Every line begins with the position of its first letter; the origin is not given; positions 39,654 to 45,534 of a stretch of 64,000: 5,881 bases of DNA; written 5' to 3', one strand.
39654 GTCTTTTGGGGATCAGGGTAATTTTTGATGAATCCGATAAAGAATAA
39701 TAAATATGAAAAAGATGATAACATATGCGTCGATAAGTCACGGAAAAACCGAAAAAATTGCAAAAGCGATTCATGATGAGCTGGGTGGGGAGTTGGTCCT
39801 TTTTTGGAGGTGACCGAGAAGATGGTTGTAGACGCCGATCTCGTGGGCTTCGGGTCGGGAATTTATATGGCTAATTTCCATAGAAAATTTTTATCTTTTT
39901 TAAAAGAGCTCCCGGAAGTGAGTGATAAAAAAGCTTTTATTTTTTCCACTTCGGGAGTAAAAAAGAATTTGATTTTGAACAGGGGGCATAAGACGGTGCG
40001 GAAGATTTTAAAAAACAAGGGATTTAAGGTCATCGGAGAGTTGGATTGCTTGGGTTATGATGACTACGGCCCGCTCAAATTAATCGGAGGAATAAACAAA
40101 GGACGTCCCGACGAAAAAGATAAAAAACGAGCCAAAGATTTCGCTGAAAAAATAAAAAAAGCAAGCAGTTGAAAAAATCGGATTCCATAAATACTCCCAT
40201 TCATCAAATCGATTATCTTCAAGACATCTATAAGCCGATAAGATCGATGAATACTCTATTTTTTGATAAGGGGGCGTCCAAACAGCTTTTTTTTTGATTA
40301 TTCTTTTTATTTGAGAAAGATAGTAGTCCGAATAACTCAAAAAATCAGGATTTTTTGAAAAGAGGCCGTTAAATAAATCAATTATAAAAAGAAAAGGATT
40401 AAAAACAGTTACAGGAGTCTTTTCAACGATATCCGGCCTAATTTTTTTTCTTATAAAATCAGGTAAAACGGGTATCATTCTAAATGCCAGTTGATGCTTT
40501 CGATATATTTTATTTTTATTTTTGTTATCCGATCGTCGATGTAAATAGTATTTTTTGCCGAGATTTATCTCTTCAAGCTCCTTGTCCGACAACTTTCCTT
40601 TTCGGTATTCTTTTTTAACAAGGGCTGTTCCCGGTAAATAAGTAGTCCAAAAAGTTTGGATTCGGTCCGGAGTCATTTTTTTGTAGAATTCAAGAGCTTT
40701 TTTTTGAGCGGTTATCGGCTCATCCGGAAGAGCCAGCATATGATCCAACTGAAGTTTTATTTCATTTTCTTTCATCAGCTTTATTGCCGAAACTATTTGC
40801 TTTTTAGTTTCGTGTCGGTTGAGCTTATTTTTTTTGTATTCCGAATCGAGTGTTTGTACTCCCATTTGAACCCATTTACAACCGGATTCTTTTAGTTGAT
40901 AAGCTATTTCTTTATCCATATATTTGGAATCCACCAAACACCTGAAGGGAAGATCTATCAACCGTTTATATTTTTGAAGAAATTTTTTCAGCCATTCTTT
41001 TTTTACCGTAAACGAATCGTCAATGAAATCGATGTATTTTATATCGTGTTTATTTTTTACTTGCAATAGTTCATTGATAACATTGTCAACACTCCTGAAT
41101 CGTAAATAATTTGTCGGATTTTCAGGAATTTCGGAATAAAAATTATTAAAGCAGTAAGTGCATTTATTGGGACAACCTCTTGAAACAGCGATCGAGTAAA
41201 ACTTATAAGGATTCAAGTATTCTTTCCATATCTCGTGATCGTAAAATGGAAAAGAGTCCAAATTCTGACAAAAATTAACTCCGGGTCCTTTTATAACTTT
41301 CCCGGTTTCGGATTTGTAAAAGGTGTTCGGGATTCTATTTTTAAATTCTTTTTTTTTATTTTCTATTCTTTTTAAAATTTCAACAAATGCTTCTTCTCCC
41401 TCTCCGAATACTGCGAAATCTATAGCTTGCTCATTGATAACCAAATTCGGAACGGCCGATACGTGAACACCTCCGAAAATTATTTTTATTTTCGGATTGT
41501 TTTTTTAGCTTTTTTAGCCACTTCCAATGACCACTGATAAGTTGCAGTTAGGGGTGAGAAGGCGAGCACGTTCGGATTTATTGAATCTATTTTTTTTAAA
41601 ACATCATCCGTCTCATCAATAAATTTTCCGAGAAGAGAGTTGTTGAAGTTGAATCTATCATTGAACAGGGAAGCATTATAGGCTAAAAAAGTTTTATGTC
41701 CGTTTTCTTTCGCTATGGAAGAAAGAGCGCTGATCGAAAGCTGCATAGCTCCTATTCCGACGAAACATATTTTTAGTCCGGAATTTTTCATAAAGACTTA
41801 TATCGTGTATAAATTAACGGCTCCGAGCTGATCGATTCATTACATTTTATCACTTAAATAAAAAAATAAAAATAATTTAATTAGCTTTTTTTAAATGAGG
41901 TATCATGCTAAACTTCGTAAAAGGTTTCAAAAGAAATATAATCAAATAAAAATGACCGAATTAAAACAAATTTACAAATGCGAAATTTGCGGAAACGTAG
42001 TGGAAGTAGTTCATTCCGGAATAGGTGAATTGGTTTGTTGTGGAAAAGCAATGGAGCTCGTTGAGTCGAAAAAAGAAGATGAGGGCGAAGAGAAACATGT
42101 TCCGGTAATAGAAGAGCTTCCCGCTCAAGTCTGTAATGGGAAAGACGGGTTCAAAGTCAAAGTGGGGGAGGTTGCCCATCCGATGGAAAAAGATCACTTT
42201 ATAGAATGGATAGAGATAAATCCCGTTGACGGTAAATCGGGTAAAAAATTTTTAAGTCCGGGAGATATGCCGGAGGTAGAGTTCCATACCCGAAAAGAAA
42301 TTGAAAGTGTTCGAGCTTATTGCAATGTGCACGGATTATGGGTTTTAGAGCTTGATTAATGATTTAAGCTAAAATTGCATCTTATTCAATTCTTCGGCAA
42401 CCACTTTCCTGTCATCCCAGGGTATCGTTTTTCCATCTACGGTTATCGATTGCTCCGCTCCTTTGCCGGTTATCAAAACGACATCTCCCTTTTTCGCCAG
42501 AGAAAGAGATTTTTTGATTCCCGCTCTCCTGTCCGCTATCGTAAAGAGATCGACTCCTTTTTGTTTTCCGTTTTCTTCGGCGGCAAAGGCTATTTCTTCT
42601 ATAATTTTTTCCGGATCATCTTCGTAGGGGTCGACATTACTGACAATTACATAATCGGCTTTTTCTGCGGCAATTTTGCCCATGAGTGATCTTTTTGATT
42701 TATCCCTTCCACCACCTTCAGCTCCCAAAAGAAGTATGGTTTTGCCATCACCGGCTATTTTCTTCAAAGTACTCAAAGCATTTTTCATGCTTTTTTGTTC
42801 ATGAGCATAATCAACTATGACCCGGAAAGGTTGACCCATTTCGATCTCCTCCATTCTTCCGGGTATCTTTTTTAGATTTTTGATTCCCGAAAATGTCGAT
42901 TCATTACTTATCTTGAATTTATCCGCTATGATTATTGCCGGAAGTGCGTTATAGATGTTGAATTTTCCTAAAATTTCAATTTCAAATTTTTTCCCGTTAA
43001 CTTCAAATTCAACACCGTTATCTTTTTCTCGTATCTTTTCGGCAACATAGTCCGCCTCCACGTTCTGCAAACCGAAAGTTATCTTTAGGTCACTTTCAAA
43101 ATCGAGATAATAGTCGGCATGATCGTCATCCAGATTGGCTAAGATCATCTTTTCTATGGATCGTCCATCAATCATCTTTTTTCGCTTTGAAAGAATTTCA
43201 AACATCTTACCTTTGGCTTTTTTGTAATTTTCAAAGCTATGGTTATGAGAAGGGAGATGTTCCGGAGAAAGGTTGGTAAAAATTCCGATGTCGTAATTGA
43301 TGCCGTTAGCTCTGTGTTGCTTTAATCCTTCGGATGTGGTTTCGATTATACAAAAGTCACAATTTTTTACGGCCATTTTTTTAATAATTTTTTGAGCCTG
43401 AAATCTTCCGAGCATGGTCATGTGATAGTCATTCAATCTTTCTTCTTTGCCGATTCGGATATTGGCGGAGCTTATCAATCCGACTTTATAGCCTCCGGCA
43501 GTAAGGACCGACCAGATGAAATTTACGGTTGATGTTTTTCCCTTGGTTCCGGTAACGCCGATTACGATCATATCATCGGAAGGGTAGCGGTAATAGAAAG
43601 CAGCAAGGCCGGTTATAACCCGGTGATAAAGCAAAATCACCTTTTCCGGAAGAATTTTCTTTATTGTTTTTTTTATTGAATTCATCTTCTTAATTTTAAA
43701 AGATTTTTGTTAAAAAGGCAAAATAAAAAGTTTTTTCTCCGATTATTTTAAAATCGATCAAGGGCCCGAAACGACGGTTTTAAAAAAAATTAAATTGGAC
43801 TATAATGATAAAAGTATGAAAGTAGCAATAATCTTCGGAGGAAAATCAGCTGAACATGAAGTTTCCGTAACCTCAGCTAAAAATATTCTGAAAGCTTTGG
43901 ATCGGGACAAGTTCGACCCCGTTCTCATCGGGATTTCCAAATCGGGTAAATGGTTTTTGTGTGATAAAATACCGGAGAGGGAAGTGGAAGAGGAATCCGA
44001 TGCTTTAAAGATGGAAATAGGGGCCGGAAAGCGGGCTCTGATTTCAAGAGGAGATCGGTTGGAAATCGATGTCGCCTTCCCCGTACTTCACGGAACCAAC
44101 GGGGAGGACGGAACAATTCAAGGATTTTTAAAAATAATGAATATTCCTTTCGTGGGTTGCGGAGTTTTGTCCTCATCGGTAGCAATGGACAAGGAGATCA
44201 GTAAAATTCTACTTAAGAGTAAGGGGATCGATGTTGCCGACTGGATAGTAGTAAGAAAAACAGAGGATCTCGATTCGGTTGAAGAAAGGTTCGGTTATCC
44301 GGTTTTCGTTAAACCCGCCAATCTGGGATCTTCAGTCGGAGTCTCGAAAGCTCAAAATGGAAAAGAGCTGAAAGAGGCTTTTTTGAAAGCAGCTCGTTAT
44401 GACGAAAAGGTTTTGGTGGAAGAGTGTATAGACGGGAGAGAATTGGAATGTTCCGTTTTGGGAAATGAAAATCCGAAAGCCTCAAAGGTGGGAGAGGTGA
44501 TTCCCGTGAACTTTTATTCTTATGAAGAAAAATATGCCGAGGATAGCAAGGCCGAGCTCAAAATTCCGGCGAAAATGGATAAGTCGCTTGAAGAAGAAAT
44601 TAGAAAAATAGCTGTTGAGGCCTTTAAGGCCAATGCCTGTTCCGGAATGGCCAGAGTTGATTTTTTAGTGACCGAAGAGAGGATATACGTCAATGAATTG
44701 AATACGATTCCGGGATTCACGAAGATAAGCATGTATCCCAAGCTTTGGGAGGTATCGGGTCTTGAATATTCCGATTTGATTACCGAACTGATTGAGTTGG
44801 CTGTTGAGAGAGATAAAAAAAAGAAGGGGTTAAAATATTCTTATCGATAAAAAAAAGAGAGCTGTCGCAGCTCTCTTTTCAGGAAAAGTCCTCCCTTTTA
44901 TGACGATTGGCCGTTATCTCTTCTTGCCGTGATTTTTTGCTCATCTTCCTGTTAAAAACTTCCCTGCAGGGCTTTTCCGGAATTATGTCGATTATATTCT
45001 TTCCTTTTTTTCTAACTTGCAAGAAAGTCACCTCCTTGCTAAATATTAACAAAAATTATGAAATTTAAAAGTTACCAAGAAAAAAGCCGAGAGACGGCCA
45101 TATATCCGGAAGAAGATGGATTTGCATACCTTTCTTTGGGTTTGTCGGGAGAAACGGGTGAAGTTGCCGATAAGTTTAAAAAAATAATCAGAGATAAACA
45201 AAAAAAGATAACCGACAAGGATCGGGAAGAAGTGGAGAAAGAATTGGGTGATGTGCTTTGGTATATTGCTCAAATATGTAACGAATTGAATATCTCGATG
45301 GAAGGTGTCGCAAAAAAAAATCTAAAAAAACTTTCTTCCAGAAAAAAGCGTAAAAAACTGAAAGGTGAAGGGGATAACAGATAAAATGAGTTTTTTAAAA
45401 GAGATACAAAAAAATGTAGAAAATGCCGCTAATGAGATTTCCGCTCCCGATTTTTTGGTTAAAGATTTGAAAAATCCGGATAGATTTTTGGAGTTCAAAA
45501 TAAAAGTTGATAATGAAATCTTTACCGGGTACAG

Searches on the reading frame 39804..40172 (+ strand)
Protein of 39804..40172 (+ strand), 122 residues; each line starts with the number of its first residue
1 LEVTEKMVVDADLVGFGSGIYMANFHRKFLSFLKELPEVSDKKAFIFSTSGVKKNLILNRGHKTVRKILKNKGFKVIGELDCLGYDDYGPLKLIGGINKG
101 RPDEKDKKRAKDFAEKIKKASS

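Call 29: search_protein_families(library=pfam, proteins=[window:39804-40172:+], max_evalue=0.001)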
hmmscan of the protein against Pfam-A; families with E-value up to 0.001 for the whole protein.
window:39804-40172:+ (122 aa): 1 family
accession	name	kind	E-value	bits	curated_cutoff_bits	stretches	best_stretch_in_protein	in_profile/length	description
PF12724.12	Flavodoxin_5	-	1e-05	26.3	27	1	7-73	40-104/145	Flavodoxin domain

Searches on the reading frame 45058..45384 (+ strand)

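Call 29: search_protein_families(library=pfam, proteins=[window:45058-45384:+], max_evalue=0.001)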
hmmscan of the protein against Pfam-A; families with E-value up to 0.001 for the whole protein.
window:45058-45384:+ (108 aa): 2 families
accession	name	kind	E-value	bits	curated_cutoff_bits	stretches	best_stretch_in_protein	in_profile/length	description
PF03819.22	MazG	-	2.4e-13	50.6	22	1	26-97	7-71/74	MazG nucleotide pyrophosphohydrolase domain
PF10475.15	Vps54_N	-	0.00029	20.7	27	1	32-102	43-115/291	Vacuolar-sorting protein 54, of GARP complex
